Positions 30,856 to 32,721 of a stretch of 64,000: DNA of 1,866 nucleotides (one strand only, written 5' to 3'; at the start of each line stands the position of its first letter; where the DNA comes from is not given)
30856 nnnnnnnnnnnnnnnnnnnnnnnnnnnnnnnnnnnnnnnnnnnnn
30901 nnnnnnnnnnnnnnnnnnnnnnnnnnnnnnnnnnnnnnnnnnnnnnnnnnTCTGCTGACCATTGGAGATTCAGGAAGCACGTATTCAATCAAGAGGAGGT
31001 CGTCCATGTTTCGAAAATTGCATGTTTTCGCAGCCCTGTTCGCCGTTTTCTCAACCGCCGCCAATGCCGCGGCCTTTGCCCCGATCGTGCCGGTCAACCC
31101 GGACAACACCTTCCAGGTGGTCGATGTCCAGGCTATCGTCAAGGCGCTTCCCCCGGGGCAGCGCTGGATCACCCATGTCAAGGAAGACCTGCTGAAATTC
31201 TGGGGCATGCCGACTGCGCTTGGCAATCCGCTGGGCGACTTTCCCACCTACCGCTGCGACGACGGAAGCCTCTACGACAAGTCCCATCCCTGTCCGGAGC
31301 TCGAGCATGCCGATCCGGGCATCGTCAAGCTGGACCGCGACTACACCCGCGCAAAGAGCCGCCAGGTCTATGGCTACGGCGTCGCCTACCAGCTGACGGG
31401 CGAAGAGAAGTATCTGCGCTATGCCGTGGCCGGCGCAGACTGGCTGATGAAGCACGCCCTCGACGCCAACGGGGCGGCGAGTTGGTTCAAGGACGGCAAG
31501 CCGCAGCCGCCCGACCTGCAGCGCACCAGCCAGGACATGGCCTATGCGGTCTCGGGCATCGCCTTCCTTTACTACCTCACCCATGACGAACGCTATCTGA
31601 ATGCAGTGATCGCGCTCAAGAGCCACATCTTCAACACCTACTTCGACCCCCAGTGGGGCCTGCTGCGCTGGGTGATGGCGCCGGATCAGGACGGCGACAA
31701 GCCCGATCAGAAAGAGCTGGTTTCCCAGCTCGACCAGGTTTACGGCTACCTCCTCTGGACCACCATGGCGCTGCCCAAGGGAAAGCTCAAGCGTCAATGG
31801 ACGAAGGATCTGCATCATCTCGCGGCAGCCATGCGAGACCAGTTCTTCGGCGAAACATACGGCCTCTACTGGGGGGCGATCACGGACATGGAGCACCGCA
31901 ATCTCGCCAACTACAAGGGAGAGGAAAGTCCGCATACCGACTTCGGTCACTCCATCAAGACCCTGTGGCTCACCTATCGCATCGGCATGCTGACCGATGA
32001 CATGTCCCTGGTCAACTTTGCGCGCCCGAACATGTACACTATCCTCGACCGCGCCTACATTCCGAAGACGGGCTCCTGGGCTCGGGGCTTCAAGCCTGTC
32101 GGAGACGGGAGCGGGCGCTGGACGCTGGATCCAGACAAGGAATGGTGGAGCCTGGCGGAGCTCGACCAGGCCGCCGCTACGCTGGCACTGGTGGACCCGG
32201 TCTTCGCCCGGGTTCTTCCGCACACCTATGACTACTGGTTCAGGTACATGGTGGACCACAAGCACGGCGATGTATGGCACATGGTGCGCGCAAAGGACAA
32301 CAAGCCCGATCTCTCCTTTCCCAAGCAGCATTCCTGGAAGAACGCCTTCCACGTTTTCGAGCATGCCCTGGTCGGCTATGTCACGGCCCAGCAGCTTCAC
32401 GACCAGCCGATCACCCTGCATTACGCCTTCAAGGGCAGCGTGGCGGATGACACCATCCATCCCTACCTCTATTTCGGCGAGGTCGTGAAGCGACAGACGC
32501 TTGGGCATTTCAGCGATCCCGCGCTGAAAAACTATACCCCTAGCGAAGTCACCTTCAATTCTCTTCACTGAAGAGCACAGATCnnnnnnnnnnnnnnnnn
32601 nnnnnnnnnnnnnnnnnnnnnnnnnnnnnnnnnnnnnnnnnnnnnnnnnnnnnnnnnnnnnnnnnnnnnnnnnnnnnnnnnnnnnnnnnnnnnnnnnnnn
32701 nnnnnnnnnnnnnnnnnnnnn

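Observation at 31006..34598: Secreted GH14 beta-amylase and AGE-like barrel protein directly downstream of the pilin genes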

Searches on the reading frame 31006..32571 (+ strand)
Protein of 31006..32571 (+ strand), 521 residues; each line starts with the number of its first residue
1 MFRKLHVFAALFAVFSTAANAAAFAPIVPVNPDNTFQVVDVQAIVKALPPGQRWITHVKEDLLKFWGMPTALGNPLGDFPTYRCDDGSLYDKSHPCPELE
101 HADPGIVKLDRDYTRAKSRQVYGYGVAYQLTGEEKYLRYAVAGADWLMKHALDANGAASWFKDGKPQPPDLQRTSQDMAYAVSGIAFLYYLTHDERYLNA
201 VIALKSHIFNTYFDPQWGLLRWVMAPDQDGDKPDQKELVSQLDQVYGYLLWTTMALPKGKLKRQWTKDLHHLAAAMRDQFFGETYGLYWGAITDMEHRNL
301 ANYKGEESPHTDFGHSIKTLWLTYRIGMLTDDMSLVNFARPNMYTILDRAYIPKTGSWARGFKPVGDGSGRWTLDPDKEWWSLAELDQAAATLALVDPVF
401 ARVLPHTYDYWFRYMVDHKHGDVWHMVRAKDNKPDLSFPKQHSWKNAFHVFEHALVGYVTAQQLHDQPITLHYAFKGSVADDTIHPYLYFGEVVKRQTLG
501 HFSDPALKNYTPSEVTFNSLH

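Call 4: search_protein_families(library=pfam, proteins=[window:31006-32571:+], max_evalue=0.01)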
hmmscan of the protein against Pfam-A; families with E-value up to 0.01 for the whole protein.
window:31006-32571:+ (521 aa): 2 families
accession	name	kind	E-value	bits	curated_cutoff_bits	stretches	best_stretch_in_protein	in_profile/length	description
PF07470.19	Glyco_hydro_88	-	0.00033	20.2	26.6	1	121-307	35-194/352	Glycosyl Hydrolase Family 88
PF03663.20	Glyco_hydro_76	-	0.0012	18.9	25.9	1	128-217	167-259/366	Glycosyl hydrolase family 76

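Call 6: search_protein_families(library=ncbifam, proteins=[window:31006-32571:+], max_evalue=0.001)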
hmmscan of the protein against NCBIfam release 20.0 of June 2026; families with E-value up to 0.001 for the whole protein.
window:31006-32571:+ (521 aa): 0 families

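Call 8: search_solved_structures(query=window:31006-32571:+, max_evalue=10, show_alignments=2)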
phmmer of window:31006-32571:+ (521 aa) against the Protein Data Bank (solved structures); distinct sequences matched with E-value up to 10: 8.
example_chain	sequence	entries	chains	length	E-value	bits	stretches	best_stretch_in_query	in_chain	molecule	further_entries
5zhb_A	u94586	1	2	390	0.0032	19.4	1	116-449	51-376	Cellobiose 2-epimerase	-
3vw5_A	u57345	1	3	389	0.0076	18.1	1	117-206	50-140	Cellobiose 2-epimerase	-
3wkf_A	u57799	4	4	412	0.015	17.1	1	389-451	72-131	Cellobiose 2-epimerase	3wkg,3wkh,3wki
9l8i_A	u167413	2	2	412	0.015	17.1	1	389-451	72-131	Cellobiose 2-epimerase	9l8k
7d5g_A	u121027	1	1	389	0.15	13.9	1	117-161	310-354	Cellobiose 2-epimerase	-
4z4j_A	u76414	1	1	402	0.16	13.8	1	117-161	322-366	Cellobiose 2-epimerase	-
8wbu_A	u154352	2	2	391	0.17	13.7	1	117-161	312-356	Cellobiose 2-epimerase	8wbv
9fwe_A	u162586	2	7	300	1.2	10.9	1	360-386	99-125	N-VelcroVax HBcAg with SUMO-Affimer inserted at N-terminus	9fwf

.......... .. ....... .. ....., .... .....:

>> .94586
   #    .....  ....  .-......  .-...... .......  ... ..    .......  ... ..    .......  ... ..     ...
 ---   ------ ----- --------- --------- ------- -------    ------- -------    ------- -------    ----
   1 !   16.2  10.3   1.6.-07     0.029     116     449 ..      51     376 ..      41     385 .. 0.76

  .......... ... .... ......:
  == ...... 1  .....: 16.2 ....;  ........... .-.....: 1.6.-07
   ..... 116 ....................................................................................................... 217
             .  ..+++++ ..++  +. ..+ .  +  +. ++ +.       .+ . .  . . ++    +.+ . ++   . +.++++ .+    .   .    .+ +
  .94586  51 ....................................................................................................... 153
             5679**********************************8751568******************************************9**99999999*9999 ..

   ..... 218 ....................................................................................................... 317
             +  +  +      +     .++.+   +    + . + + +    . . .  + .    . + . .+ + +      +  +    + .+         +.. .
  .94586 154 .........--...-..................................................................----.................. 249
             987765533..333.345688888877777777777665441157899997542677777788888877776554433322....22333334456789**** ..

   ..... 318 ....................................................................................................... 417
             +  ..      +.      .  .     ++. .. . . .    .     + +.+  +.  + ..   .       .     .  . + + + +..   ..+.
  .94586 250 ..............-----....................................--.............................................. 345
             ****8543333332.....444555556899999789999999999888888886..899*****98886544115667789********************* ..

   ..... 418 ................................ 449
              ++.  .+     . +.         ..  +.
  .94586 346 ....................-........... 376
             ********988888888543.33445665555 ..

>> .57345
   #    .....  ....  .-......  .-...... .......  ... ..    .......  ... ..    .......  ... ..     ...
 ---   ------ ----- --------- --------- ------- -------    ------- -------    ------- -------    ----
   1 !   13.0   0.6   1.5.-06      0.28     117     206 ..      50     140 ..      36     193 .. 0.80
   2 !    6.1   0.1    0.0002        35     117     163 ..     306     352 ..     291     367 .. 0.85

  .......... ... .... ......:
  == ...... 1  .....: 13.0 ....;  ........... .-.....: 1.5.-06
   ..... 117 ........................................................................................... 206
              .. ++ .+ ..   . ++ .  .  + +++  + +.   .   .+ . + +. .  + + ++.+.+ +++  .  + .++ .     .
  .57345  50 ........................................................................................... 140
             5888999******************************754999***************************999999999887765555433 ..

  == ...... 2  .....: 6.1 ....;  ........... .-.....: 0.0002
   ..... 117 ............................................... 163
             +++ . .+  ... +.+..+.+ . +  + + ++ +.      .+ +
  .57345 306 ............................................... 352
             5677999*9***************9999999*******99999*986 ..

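Call 11: find_homologous_proteins(query=window:31006-32571:+, max_evalue=0.00001)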
Query window:31006-32571:+ (521 aa): 653 proteins with E <= 0.00001 among 8000 candidates; the best 120 are listed.
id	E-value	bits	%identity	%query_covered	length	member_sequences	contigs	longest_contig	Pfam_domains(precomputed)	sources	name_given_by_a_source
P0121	0.0e+0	1244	100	100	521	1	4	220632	-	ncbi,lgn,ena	-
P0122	0.0e+0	1033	83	99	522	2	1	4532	-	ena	-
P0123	0.0e+0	1031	83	100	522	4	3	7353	-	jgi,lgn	jgi:mannose/cellobiose epimerase-like protein (N-acyl-D-glucosamine 2-epimerase family)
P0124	1.7e-285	966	76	100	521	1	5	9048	-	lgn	-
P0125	7.3e-283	957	78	98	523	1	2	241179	-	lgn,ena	-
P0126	2.8e-274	929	75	99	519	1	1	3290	-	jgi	jgi:mannose/cellobiose epimerase-like protein (N-acyl-D-glucosamine 2-epimerase family)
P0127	3.5e-272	922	74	99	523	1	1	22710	-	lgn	-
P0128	2.1e-269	913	76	95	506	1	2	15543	PF07221.18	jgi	jgi:mannose/cellobiose epimerase-like protein (N-acyl-D-glucosamine 2-epimerase family)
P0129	1.8e-266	903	73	96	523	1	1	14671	-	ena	-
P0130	2.0e-266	903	75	95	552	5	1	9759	-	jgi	jgi:mannose/cellobiose epimerase-like protein (N-acyl-D-glucosamine 2-epimerase family)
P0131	1.0e-265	901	72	100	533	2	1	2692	PF07221.18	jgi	jgi:mannose/cellobiose epimerase-like protein (N-acyl-D-glucosamine 2-epimerase family)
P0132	1.5e-265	900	75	95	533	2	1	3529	PF07221.18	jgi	-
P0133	4.1e-264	895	74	95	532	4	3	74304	-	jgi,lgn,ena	-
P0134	9.7e-263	891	71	99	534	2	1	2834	-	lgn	-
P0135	1.0e-262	891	76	93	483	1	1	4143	-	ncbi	ncbi:MAG: hypothetical protein P8X63_14850, partial [Desulfuromonadaceae bacterium]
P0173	1.2e-157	544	51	93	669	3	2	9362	PF07221.18,PF00686.26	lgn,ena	-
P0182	4.8e-155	535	50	99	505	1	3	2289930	-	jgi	jgi:mannose/cellobiose epimerase-like protein (N-acyl-D-glucosamine 2-epimerase family)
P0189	4.0e-153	529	51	89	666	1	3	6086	PF07221.18,PF00686.26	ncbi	-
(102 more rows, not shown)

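Call 16: find_related_loci(query=A1, collection=genome_contigs, flank=10000)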
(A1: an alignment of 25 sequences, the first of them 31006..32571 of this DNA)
Query A1 (521 aa) in genome_contigs; peptide patterns used: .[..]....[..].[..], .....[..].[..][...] (x = any residue, [..] = any of these).
167 stretches matched a pattern; 143 encode a relative of the query (tblastn E <= 1e-3); the best 80 are kept; 80 distinct loci.
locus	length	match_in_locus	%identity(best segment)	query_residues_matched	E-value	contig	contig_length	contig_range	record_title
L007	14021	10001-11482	75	28-521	0e+0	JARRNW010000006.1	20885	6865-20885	MAG: Candidatus Thiodiazotropha sp. isolate Spart_134_MAG scaffold_792, whole genome shotgun sequence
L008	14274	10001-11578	71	6-521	0e+0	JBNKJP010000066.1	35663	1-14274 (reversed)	MAG: Candidatus Thiodiazotropha sp. isolate H2.bin.18.orig k141_643279, whole genome shotgun sequence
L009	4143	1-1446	76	39-520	0e+0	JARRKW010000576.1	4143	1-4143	MAG: Desulfuromonadaceae bacterium isolate Spart_056_MAG scaffold_36097, whole genome shotgun sequence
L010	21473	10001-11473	72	30-520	0e+0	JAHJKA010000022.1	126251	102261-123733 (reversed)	MAG: Proteobacteria bacterium isolate Modern_marine_rock_biofilm.mb.62 Modern_marine_rock.mb.62_k141_204251, whole genom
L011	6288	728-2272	70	9-521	0e+0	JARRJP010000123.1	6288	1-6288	MAG: Reinekea sp. isolate Spart_023_MAG scaffold_343, whole genome shotgun sequence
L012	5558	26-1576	62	4-520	0e+0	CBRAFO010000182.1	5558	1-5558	MAG TPA_asm: uncultured Opitutaceae bacterium isolate SRR11839387_concoct_9 genome assembly, contig: ERZ27397406.6239, w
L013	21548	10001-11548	60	4-521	0e+0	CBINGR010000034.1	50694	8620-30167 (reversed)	MAG TPA_asm: uncultured Akkermansia sp. isolate SRR16817036_binner123_Refined_37 genome assembly, contig: ERZ27393611.13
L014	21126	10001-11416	54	33-501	1e-165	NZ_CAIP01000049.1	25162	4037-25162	Microcystis sp. T1-4, whole genome shotgun sequence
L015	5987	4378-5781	54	33-495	1e-165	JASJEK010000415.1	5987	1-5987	MAG: Xenococcaceae cyanobacterium MO_234.B1 MO_234.c_6509, whole genome shotgun sequence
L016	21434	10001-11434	53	2-492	1e-161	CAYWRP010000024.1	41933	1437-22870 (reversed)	MAG TPA_asm: uncultured Rhodospirillaceae bacterium isolate SRP141376_co4_112 genome assembly, contig: NODE_1632_length_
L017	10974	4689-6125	50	5-497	6e-154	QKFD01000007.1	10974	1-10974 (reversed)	MAG: Chromatiales bacterium isolate SZUA-493 scaffold_20869, whole genome shotgun sequence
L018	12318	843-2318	49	3-493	2e-152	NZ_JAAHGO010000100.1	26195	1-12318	MAG: Okeania sp. SIO2C9 2C9_NODE_100, whole genome shotgun sequence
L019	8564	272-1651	52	40-501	1e-152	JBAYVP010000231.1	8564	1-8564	MAG: Sulfuricellaceae bacterium isolate SO_2016_LW3_62 scaffold12547_LW162_2016, whole genome shotgun sequence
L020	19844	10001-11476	48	3-493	2e-151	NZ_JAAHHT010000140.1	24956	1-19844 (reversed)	MAG: Okeania sp. SIO3I5 3I5_NODE_140, whole genome shotgun sequence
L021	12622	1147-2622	49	3-493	1e-151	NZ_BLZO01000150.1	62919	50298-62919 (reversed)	Okeania sp. KiyG1 sequence150, whole genome shotgun sequence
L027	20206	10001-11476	48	6-493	8e-149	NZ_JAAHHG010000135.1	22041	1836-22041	MAG: Okeania sp. SIO3B5 3B5_NODE_135, whole genome shotgun sequence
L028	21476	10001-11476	48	3-493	2e-148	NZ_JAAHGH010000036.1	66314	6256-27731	MAG: Okeania sp. SIO2B3 2B3_NODE_36, whole genome shotgun sequence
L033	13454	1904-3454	47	1-520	4e-145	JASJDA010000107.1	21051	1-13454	MAG: Prochloraceae cyanobacterium isolate MO_167.B51 MO_167.c_1385, whole genome shotgun sequence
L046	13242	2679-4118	47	40-517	1e-134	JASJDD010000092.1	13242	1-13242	MAG: Crocosphaera sp. isolate MO_167.B6 MO_167.c_2788, whole genome shotgun sequence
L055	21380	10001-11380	42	22-498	3e-119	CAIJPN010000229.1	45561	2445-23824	MAG: uncultured Anaerolineae bacterium isolate LaPlata-7m-b_bin-480 genome assembly, contig: bin-480:229/237, whole geno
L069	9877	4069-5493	40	40-519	8e-109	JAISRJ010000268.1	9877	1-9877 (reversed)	MAG: Clostridiales bacterium isolate Kf353_bin53 k119_1159855, whole genome shotgun sequence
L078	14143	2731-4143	40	40-520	2e-102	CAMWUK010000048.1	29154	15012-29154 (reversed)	MAG TPA_asm: uncultured Clostridiaceae bacterium isolate SRR14411333_bin.4_metawrap_v1.3_MAG genome assembly, contig: NO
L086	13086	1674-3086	39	40-520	1e-100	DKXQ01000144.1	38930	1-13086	MAG TPA_asm: Lachnoclostridium sp. UBA7122 UBA7122_contig_3595, whole genome shotgun sequence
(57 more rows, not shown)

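Call 24: find_encoding_contigs(protein=P0125, flank=8000, max_places=1)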
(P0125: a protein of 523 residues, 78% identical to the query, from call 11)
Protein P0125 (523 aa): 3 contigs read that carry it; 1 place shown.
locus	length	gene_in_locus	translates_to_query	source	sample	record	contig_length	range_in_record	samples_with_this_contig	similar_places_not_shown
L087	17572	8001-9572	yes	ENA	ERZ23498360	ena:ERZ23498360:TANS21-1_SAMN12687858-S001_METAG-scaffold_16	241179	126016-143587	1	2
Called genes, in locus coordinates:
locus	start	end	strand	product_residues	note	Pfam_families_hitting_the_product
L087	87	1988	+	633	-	PF00005:ABC_tran, PF00006:ATP-synt_ab (faint), PF03193:RsgA_GTPase (faint), PF13175:AAA_15 (faint), PF12848:ABC_tran_Xtn, PF00005:ABC_tran, PF13191:AAA_16 (weak), PF16326:ABC_tran_CTD, +5 more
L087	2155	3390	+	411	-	PF11871:DUF3391, PF13487:HD_5, PF01966:HD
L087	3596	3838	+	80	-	-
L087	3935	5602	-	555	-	PF20551:DUF6765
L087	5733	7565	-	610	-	PF03577:Peptidase_C69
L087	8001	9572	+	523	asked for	-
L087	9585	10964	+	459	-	PF01373:Glyco_hydro_14, PF02449:Glyco_hydro_42 (faint)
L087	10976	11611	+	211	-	PF01965:DJ-1_PfpI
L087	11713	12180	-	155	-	-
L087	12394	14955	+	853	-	PF13589:HATPase_c_3, PF00183:HSP90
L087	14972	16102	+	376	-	-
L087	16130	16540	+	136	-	-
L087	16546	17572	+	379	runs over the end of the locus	PF01582:TIR (weak), PF08937:ThsB_TIR, PF13676:TIR_2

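Call 25: find_encoding_contigs(protein=P0182, flank=8000, max_places=1)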
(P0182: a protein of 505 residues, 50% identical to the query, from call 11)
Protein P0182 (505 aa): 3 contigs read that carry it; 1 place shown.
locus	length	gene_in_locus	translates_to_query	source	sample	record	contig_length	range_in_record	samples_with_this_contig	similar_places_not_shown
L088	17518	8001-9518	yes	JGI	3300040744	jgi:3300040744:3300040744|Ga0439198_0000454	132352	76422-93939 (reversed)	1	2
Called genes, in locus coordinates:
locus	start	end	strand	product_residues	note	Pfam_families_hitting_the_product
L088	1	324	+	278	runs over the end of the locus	-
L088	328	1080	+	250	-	PF00731:AIRC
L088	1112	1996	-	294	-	PF06719:AraC_N, PF00165:HTH_AraC (weak), PF12833:HTH_18, PF00165:HTH_AraC (weak)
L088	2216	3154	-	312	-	PF00248:Aldo_ket_red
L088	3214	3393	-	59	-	-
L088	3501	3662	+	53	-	-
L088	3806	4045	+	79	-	-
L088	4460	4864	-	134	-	-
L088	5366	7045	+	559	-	PF02776:TPP_enzyme_N, PF00205:TPP_enzyme_M, PF02775:TPP_enzyme_C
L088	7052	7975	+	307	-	PF17124:ThiJ_like, PF01965:DJ-1_PfpI (weak)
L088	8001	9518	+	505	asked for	-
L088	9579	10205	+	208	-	PF01965:DJ-1_PfpI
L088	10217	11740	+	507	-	PF01373:Glyco_hydro_14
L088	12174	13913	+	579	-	PF05257:CHAP (faint), PF01471:PG_binding_1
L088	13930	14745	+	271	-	-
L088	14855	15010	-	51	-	-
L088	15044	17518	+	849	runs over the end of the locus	PF00656:Peptidase_C14 (weak), PF27295:Y4kD_C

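Call 26: find_encoding_contigs(protein=P0173, flank=8000, max_places=2)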
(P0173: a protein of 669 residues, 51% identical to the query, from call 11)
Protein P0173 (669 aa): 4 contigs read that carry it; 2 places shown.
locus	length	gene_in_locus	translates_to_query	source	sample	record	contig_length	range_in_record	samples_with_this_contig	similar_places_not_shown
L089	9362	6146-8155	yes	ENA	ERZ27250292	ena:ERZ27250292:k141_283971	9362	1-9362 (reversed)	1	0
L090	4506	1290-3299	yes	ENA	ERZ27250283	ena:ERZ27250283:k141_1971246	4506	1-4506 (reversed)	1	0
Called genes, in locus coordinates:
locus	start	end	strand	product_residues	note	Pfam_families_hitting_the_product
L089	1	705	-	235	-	?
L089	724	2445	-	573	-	PF00496:SBP_bac_5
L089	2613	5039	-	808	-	PF17874:TPR_MalT (faint), PF00515:TPR_1 (faint), PF07719:TPR_2 (faint), PF13181:TPR_8 (faint), PF13374:TPR_10 (faint), PF13414:TPR_11 (faint), PF13424:TPR_12 (weak), PF12770:CHAT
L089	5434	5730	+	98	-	-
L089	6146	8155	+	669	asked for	PF00686:CBM_20, PF07221:GlcNAc_2-epim (faint)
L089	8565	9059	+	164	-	PF06172:Cupin_5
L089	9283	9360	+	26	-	?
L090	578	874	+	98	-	-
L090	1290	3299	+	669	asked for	PF00686:CBM_20, PF07221:GlcNAc_2-epim (faint)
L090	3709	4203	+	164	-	PF06172:Cupin_5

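Call 29: predict_structure(alignment_id=A1)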
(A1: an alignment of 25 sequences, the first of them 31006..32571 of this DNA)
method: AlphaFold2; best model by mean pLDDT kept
length: 521 residues; sequences in the alignment: 25
mean_pLDDT: 88.6   pTM: 0.88
mean pLDDT of the five models: 88.6, 85.7, 85.6, 84.6, 83.9
residues with pLDDT >= 90: 347; 70-90: 122; 50-70: 41; < 50: 11
segments of 3 or more residues with pLDDT < 50: 23-31
pLDDT, mean of each block of 10 residues (from residue 1): 67 60 46 62 91 97 91 94 88 87 85 93 98 98 98 94 92 92 95 97 94 89 90 85 81 92 94 91 86 68 69 94 94 95 95 94 83 91 95 92 95 94 92 90 73 97 96 96 93 95 97 97 82
secondary structure, 60 per line:
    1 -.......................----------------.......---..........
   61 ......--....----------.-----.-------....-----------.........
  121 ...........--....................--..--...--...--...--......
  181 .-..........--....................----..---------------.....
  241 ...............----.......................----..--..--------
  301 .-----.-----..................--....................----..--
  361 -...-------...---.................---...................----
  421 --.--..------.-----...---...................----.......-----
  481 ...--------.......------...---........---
elements in order: H2-24 H41-47 H51-66 H69-72 H97-100 H114-131 H134-151 E160-162 E165-167 H175-181 H183-192 H195-212 H238-255 H260-280 H313-330 H333-350 E362-364 E372-374 H380-394 H398-415 H446-464 E469-475 E492-498 E511-518
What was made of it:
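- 31006..32571 (+): Exported AGE-superfamily (alpha/alpha)6-barrel protein, 521 aa. Candidate catalytic His315 (31948-31950) and His449 (32350-32352). Cys84 (31255-31257) and Cys96 (31291-31293) form a probable disulfide. AF2 model pLDDT 88.6 in call 29.
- Checked: The 'AGE-like (alpha/alpha)6' call is supported by an AF2 model (pLDDT 88.6, call 29).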
